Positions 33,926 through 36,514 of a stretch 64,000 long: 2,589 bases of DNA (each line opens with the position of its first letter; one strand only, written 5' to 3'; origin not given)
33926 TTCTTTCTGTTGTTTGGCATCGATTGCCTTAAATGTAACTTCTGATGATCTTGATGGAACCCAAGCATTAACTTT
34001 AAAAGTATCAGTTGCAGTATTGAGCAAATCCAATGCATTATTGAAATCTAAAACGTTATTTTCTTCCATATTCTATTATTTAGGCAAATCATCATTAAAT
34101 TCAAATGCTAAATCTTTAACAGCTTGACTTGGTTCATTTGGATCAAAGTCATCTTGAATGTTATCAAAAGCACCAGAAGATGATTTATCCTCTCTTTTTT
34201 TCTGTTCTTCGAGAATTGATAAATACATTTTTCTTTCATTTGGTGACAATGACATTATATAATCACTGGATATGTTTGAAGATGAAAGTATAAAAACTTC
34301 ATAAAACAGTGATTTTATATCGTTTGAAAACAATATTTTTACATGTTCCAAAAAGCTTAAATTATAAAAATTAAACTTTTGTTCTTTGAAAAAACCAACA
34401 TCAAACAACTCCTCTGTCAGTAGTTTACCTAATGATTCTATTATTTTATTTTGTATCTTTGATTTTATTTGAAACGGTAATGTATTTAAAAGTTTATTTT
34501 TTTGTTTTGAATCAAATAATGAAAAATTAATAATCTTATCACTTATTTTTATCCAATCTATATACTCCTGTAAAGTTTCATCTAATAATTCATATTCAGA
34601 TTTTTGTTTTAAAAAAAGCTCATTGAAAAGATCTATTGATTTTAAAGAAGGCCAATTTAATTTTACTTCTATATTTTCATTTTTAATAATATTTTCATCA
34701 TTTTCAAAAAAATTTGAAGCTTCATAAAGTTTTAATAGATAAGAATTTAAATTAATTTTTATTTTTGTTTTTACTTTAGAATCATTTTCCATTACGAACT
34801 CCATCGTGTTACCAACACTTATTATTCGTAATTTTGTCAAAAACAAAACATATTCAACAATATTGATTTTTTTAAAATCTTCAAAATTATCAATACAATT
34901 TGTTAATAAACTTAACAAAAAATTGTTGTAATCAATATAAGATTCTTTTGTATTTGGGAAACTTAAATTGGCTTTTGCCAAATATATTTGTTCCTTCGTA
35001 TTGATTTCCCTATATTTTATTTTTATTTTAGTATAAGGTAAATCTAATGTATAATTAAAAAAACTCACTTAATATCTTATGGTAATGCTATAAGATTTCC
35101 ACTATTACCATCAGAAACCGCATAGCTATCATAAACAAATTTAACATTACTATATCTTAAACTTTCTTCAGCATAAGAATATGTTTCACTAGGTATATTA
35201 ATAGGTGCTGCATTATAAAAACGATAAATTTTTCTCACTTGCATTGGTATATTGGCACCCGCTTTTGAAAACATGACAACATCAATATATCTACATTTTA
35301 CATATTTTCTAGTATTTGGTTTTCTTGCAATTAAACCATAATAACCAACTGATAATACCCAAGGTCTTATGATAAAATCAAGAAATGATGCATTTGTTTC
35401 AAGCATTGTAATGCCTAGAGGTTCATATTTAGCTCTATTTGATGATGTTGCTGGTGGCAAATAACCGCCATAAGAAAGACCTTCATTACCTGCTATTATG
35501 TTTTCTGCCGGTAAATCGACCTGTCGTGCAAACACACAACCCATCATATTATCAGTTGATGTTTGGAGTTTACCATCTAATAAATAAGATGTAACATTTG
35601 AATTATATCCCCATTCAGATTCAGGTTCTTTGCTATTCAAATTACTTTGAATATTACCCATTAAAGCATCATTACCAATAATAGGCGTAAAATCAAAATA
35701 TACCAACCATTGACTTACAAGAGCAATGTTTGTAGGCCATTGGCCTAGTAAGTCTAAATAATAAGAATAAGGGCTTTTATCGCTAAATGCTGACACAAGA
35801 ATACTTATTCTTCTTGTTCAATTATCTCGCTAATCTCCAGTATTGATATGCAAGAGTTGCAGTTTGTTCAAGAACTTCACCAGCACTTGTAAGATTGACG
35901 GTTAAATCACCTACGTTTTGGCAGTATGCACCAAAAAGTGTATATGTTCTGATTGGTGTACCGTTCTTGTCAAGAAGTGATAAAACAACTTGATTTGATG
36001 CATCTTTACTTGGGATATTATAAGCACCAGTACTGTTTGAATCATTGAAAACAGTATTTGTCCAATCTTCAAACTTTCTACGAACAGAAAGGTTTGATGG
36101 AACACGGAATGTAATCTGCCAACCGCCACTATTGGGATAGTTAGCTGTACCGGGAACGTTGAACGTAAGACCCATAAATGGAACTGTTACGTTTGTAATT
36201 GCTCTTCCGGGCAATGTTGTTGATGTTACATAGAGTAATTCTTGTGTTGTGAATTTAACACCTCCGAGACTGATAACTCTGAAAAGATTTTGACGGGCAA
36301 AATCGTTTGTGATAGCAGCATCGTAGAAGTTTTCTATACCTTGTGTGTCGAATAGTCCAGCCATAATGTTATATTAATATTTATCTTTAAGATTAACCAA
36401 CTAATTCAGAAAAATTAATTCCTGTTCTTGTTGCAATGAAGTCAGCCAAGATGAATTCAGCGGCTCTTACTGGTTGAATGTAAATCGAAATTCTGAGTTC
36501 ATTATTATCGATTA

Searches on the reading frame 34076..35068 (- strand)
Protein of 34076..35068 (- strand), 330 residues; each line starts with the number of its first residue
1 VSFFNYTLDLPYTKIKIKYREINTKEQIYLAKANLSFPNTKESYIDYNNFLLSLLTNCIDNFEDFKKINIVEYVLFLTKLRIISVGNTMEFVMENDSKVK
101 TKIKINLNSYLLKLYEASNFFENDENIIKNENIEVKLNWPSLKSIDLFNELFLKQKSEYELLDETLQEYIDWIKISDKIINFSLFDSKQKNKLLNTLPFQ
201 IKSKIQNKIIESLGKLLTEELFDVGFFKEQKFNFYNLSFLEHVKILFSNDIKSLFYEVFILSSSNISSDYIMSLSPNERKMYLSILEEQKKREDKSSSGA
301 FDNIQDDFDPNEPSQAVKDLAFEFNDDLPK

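Call 17: search_protein_families(library=phrogs, proteins=[window:34076-35068:-], max_evalue=0.001)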
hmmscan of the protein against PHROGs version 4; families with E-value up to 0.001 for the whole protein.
window:34076-35068:- (330 aa): 1 family
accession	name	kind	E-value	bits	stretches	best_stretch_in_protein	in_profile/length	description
phrog_150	-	tail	2.5e-16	60.9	1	5-291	14-281/282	baseplate hub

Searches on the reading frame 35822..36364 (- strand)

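Call 17: search_protein_families(library=phrogs, proteins=[window:35822-36364:-], max_evalue=0.001)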
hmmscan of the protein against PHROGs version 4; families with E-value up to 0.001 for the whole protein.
window:35822-36364:- (180 aa): 3 families
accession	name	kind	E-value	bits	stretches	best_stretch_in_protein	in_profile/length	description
phrog_45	-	tail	4.9e-34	119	1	9-178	77-254/350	tail tube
phrog_4542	-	tail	2.8e-05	24.6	1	45-179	50-181/214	tail tube protein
phrog_3629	-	tail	0.00012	22.3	1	33-176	65-204/313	tail tube protein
